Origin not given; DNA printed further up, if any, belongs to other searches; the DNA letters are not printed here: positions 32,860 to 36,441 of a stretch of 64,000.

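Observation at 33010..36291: AAA-ATPase/TPR protein with the nucleotide cyclase domain at the C-terminus and non-canonical specificity residues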

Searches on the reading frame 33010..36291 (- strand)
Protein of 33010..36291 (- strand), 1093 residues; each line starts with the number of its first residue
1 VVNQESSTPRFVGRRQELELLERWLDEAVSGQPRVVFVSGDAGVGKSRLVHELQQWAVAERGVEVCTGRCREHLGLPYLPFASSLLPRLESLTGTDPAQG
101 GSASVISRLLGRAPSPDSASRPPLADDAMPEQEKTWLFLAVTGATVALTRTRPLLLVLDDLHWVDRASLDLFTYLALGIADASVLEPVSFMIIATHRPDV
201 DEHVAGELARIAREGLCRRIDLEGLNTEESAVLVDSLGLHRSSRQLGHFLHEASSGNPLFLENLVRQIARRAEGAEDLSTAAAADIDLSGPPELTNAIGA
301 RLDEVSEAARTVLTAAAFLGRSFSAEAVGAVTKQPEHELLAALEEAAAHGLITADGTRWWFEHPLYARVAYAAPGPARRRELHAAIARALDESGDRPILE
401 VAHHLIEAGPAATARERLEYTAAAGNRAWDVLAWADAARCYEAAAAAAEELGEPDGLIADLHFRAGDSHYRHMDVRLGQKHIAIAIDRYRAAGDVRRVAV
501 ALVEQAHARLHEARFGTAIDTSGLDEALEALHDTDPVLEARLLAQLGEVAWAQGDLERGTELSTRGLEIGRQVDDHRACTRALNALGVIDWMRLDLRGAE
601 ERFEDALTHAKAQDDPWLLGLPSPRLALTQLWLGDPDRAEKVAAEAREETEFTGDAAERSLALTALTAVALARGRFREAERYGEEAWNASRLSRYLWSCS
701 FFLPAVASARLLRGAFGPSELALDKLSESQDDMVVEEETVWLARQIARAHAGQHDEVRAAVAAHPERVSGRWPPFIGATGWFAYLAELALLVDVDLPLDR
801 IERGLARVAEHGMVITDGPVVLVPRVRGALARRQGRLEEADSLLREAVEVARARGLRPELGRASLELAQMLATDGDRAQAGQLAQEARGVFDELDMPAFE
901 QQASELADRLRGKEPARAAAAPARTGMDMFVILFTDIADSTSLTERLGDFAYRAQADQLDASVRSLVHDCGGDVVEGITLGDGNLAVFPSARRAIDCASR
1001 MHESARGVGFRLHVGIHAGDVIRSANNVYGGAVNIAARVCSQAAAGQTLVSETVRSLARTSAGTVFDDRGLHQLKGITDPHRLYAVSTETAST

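Call 5: search_protein_families(library=pfam, proteins=[window:33010-36291:-], max_evalue=0.1)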
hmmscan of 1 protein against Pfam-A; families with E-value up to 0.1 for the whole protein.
window:33010-36291:- (1093 aa): 11 families
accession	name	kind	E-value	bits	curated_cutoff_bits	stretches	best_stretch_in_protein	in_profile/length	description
PF13191.12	AAA_16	-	2.5e-27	96.9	32.6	1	10-176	1-156/167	AAA ATPase domain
PF13424.12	TPR_12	-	1e-16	61.3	30.1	3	540-611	3-76/77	Tetratricopeptide repeat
PF17874.7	TPR_MalT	-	8.1e-10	38.9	45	3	526-757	26-257/336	MalT-like TPR region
PF00211.25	Guanylate_cyc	-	2.8e-08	34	21.9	1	928-1084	7-179/183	Adenylate and Guanylate cyclase catalytic domain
PF13401.12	AAA_22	-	8.5e-06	26.6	27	1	32-175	4-104/130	AAA domain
PF05729.18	NACHT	-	0.0082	16.4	26.7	0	34-55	1-22/167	NACHT domain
PF01637.24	ATPase_2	-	0.017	15.3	33.2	1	11-53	1-40/225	ATPase domain predominantly from Archaea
PF25199.1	nSTAND_NTPase5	-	0.02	15.2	34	1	14-65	22-73/145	Novel STAND NTPase 5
PF10923.14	BrxC_BrxD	-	0.039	13.3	22.2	1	12-60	28-76/414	BREX system ATP-binding protein BrxC/D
PF00931.28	NB-ARC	-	0.056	13.1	23.5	0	16-53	3-38/248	NB-ARC domain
PF13181.12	TPR_8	-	0.097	13.3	25.7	0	828-852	8-32/34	Tetratricopeptide repeat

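Call 6: search_protein_families(library=ncbifam, proteins=[window:33010-36291:-], max_evalue=0.1)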
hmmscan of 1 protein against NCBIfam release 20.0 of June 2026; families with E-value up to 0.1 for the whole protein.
window:33010-36291:- (1093 aa): 6 families
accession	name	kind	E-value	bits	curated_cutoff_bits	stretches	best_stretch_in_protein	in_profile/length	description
TIGR03903.1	TOMM_kin_cyc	equivalog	4.9e-39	134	705.75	2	5-651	478-1135/1267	TOMM system kinase/cyclase fusion protein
NF058673.1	LipAdnlyCyLipJMY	equivalog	1.6e-29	102.9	800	1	930-1086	296-449/449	bifunctional lipase/adenylate cyclase LipJ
TIGR04510.1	mod_pep_cyc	subfamily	6.6e-09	34.8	400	1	931-1064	7-155/814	putative peptide modification system cyclase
NF003420.0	PRK04841.1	equivalog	1.2e-05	23.5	537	1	302-419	260-378/903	HTH-type transcriptional regulator MalT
TIGR02928.1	TIGR02928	subfamily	0.00025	20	181.3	1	8-55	14-62/366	orc1/cdc6 family replication initiation protein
NF053520.1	HK_Porph_FimS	equivalog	0.0029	15.9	600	1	484-615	69-199/618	sensor histidine kinase FimS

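Call 8: find_homologous_proteins(query=window:33010-36291:-, max_evalue=1e-10)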
Query window:33010-36291:- (1093 aa): 1984 proteins with E <= 1e-10 among 8000 candidates; the best 120 are listed.
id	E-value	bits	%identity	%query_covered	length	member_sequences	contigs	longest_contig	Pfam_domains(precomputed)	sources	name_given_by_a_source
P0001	0.0e+0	2291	96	100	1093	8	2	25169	PF17874.8,PF13424.13,PF13401.13,PF00211.26,PF13191.13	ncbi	-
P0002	0.0e+0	2090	87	100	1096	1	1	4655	PF17874.8,PF13424.13,PF13401.13,PF00211.26,PF13191.13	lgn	-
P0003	0.0e+0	2082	87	100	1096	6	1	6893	PF17874.8,PF13424.13,PF13401.13,PF00211.26,PF13191.13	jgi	jgi:class 3 adenylate cyclase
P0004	0.0e+0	1771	75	99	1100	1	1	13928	PF17874.8,PF13424.13,PF00211.26,PF13191.13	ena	-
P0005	0.0e+0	1735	73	100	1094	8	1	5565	PF17874.8,PF13424.13,PF00211.26,PF13191.13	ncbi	-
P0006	0.0e+0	1062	51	100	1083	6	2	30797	PF13424.13,PF13401.13,PF13191.13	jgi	jgi:class 3 adenylate cyclase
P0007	0.0e+0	1060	51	100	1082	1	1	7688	PF13424.13,PF13401.13,PF13191.13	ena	-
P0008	0.0e+0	1057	50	100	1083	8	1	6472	PF13424.13,PF13401.13,PF13191.13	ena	-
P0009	0.0e+0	1054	52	100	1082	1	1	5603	PF13424.13,PF13191.13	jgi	jgi:class 3 adenylate cyclase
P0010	0.0e+0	1053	52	100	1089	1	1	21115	PF13424.13,PF13401.13,PF13191.13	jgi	jgi:class 3 adenylate cyclase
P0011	0.0e+0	1049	51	99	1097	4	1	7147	PF13424.13,PF00211.26,PF13191.13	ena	-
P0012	0.0e+0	1045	51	100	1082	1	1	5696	PF13424.13,PF13401.13,PF13191.13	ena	-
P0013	0.0e+0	1041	52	100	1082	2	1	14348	PF13401.13,PF00211.26,PF13191.13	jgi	jgi:class 3 adenylate cyclase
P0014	0.0e+0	1040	51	100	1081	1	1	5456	PF13424.13,PF13401.13,PF13191.13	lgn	-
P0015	0.0e+0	1032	51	100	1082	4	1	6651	PF13424.13,PF13401.13,PF00211.26,PF13191.13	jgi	jgi:class 3 adenylate cyclase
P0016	1.2e-288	979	49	99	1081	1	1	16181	PF17874.8,PF00211.26,PF13191.13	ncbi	-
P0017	9.2e-288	976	49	99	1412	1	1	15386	PF03704.24,PF10923.15,PF13424.13,PF00486.35,PF13191.13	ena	-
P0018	7.7e-286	969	49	99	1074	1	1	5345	PF17874.8,PF13424.13,PF00211.26,PF13191.13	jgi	-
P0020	3.8e-269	914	48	99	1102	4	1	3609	PF13424.13,PF00211.26,PF13191.13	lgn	-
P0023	5.7e-259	880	46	99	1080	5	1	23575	PF13424.13,PF13401.13,PF00211.26,PF13191.13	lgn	-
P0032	6.0e-237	807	43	99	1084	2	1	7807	PF13191.13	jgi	-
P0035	1.1e-195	671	40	98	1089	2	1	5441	PF13424.13,PF13401.13,PF00211.26,PF13191.13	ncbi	-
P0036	1.7e-176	607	36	99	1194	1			PF00196.26,PF13424.13,PF00211.26,PF13191.13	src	-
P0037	3.6e-176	606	36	99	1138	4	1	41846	PF13424.13,PF00211.26,PF13191.13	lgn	-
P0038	3.1e-171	590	36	99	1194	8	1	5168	PF00196.26,PF13424.13,PF00211.26,PF13191.13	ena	-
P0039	1.0e-168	582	37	83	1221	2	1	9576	PF17874.8,PF00196.26,PF05729.19,PF13424.13,PF13401.13,PF00211.26,PF07719.24,PF13191.13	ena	-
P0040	3.1e-167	577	37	99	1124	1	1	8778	PF00211.26,PF13191.13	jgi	jgi:class 3 adenylate cyclase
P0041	3.6e-167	576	39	84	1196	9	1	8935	PF00196.26,PF13424.13,PF00211.26,PF13191.13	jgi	-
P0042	5.3e-165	569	37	85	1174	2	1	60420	PF17874.8,PF00196.26,PF13424.13,PF13401.13,PF00211.26,PF13191.13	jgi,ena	-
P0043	1.4e-164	568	38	83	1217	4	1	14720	PF00196.26,PF13424.13,PF13401.13,PF00211.26,PF13191.13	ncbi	-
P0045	2.2e-157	544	33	100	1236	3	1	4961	PF17874.8,PF00196.26,PF13424.13,PF13401.13,PF00211.26,PF13191.13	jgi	jgi:class 3 adenylate cyclase/DNA-binding CsgD family transcriptional regulator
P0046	1.3e-155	538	38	84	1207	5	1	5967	PF00196.26,PF13424.13,PF00211.26,PF13191.13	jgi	jgi:class 3 adenylate cyclase/DNA-binding CsgD family transcriptional regulator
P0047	6.3e-154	533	37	99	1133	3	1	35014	PF00211.26,PF13191.13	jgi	jgi:class 3 adenylate cyclase/tetratricopeptide (TPR) repeat protein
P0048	9.8e-153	529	37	83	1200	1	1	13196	PF00196.26,PF00211.26,PF13191.13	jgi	jgi:class 3 adenylate cyclase/tetratricopeptide (TPR) repeat protein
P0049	3.5e-152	527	37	84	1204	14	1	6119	PF00196.26,PF13424.13,PF00211.26,PF13191.13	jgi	-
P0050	8.3e-152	526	38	84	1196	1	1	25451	PF17874.8,PF00196.26,PF13424.13,PF00211.26,PF13191.13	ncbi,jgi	ncbi:MAG: AAA family ATPase [Candidatus Rokuibacteriota bacterium]|jgi:class 3 adenylate cyclase/tet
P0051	2.8e-151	524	37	99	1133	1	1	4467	PF17874.8,PF00211.26,PF13191.13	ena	-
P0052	7.3e-149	516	36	100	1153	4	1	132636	PF13401.13,PF00211.26,PF13191.13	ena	-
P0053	1.4e-148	515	38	83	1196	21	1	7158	PF17874.8,PF00196.26,PF13424.13,PF00211.26,PF13191.13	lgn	-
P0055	6.7e-148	513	40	82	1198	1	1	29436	PF00196.26,PF00211.26,PF13191.13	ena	-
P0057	3.3e-145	504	35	85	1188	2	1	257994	PF00515.35,PF13424.13,PF13401.13,PF00211.26,PF13191.13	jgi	jgi:class 3 adenylate cyclase/tetratricopeptide (TPR) repeat protein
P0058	1.1e-140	489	35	83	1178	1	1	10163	PF00196.26,PF13401.13,PF00211.26,PF13191.13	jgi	jgi:class 3 adenylate cyclase/tetratricopeptide (TPR) repeat protein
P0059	5.5e-140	486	36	83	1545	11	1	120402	PF13604.13,PF00004.36,PF13401.13,PF14532.13,PF07728.21,PF13191.13,PF00158.33,PF17874.8,PF25601.2,PF02954.26,PF00196.26,PF05729.19,PF13424.13,PF00211.26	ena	-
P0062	1.2e-138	482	32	99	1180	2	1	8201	PF13424.13,PF13401.13,PF00211.26,PF13191.13,PF13374.13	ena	-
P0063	1.0e-135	472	35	82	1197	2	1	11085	PF00196.26,PF13401.13,PF00211.26,PF13191.13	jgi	-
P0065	1.4e-132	462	34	83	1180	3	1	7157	PF13424.13,PF13401.13,PF00211.26,PF13191.13,PF13374.13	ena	-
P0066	5.6e-132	460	34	83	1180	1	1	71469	PF13424.13,PF13401.13,PF00211.26,PF07719.24,PF13191.13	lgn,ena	-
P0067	2.7e-131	458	35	84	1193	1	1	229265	PF00211.26,PF13191.13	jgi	jgi:class 3 adenylate cyclase/tetratricopeptide (TPR) repeat protein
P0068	4.8e-131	457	33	99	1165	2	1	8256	PF17874.8,PF00211.26,PF13191.13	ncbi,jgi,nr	ncbi:MAG: AAA family ATPase [Deltaproteobacteria bacterium]|nr:AAA family ATPase [Deltaproteobacteri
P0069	6.6e-131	456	35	83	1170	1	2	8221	PF00196.26,PF13424.13,PF13401.13,PF00211.26,PF13191.13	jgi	-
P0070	1.9e-129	452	35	98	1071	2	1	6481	PF13424.13,PF13401.13,PF13191.13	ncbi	ncbi:MAG: AAA family ATPase [Acidimicrobiia bacterium]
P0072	1.3e-115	406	35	83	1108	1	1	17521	PF00211.26,PF13191.13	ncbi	ncbi:MAG: AAA family ATPase, partial [bacterium]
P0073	3.8e-113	398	32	99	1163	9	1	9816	PF17874.8,PF13401.13,PF00211.26,PF13191.13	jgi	jgi:class 3 adenylate cyclase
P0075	3.6e-112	394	33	97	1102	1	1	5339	PF13424.13,PF13401.13,PF00211.26,PF07719.24,PF13191.13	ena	-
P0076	3.9e-111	391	32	99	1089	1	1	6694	PF17874.8,PF00211.26,PF13191.13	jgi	jgi:class 3 adenylate cyclase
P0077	4.0e-110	388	33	98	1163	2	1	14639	PF00196.26,PF13424.13,PF00211.26,PF07719.24,PF13191.13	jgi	jgi:class 3 adenylate cyclase/tetratricopeptide (TPR) repeat protein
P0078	9.6e-110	386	33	98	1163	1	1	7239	PF00196.26,PF13424.13,PF00211.26,PF13191.13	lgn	-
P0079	2.4e-109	385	32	99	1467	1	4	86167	PF07714.24,PF00069.32,PF00211.26,PF13191.13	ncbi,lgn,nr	ncbi:protein kinase [Candidatus Binatia bacterium]|nr:protein kinase [Candidatus Binatia bacterium]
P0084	9.0e-86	307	32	98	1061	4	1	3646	PF00211.26,PF13191.13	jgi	jgi:class 3 adenylate cyclase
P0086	9.2e-67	244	33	53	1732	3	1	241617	PF13401.13,PF01637.25,PF07728.21,PF13191.13,PF00515.35,PF05729.19,PF13424.13,PF00211.26,PF13181.13,PF05621.18,PF07719.24,PF20720.4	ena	-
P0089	1.9e-64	236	29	98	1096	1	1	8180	PF00211.26,PF13191.13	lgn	-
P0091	6.8e-63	231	28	80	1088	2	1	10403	PF13424.13,PF13401.13,PF00211.26,PF13191.13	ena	-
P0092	2.2e-58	216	26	82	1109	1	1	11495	PF13401.13,PF00211.26,PF13191.13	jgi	jgi:class 3 adenylate cyclase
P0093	8.3e-58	214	27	99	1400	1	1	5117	PF07714.24,PF00069.32,PF13424.13,PF00211.26,PF13191.13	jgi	jgi:class 3 adenylate cyclase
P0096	2.6e-55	206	31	41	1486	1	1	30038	PF07714.24,PF00069.32,PF12773.14,PF24463.2,PF00211.26,PF13191.13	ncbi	-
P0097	3.1e-55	206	29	42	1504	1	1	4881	PF07714.24,PF00069.32,PF00211.26,PF13191.13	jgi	jgi:class 3 adenylate cyclase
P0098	5.7e-55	205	29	98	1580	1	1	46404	PF07714.24,PF00069.32,PF13240.12,PF12773.14,PF13424.13,PF00211.26,PF13191.13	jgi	jgi:class 3 adenylate cyclase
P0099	1.2e-54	204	33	53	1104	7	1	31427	PF13401.13,PF00211.26,PF13191.13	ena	-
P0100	1.7e-54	203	30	56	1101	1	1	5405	PF13401.13,PF00211.26,PF13191.13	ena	-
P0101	1.8e-54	203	32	56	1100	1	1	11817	PF13401.13,PF00211.26,PF13481.13,PF13191.13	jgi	jgi:class 3 adenylate cyclase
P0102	3.0e-54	203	31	53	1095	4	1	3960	PF13401.13,PF00211.26,PF13191.13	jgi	jgi:class 3 adenylate cyclase/tetratricopeptide (TPR) repeat protein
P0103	3.1e-54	203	30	38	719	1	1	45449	PF13401.13,PF00211.26,PF13191.13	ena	-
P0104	5.4e-54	202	30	41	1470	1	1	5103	PF07714.24,PF00069.32,PF13240.12,PF13424.13,PF13401.13,PF00211.26,PF13191.13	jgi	jgi:class 3 adenylate cyclase/tetratricopeptide (TPR) repeat protein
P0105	1.0e-53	201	28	82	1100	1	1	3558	PF13401.13,PF00211.26,PF13191.13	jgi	jgi:class 3 adenylate cyclase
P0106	1.3e-53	200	30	61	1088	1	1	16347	PF13401.13,PF00211.26,PF13191.13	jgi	jgi:class 3 adenylate cyclase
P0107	1.4e-53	200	29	81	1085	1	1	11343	PF13424.13,PF13401.13,PF00211.26,PF13191.13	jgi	jgi:tetratricopeptide (TPR) repeat protein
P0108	2.7e-53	199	32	42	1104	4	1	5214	PF13401.13,PF00211.26,PF13191.13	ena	-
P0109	3.3e-53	199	33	40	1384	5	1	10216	PF07714.24,PF00069.32,PF13401.13,PF00211.26,PF13191.13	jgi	-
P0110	5.0e-53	199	27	82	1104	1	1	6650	PF13401.13,PF00211.26,PF13191.13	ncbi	-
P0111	5.4e-53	198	33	41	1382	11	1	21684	PF07714.24,PF00069.32,PF00211.26,PF13191.13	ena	-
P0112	6.8e-53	198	32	39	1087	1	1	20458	PF13401.13,PF00211.26,PF13191.13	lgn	-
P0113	8.9e-53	198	29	79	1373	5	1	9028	PF00069.32,PF17874.8,PF13424.13,PF13401.13,PF00211.26,PF13191.13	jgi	jgi:class 3 adenylate cyclase/tetratricopeptide (TPR) repeat protein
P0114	1.3e-52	197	29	65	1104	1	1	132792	PF13424.13,PF13401.13,PF00211.26,PF13191.13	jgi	jgi:class 3 adenylate cyclase/tetratricopeptide (TPR) repeat protein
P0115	2.5e-52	196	29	53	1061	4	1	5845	PF13401.13,PF00211.26,PF13191.13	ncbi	ncbi:MAG: AAA family ATPase [Acidimicrobiia bacterium]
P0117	8.9e-52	194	31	41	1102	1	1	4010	PF13401.13,PF00211.26,PF13191.13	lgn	-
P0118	1.1e-51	194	30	49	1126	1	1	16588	PF13424.13,PF13401.13,PF00211.26,PF13191.13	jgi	jgi:class 3 adenylate cyclase/tetratricopeptide (TPR) repeat protein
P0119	1.9e-51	193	34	40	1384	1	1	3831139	PF07714.24,PF00069.32,PF13401.13,PF00211.26,PF13191.13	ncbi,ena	-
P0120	2.1e-51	193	31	62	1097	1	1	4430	PF05729.19,PF13401.13,PF00211.26,PF13191.13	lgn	-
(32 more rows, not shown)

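Call 9: search_protein_families(library=padloc, proteins=[window:33010-36291:-], max_evalue=0.1)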
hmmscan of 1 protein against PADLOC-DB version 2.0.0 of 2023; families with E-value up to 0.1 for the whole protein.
window:33010-36291:- (1093 aa): 2 families
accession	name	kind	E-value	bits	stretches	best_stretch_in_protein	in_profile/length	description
PDLC01169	TPR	-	3.6e-07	27.8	1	531-615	100-184/252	TPR repeats containing protein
PDLC02369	PycC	-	0.0013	16.4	1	926-1056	43-189/248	-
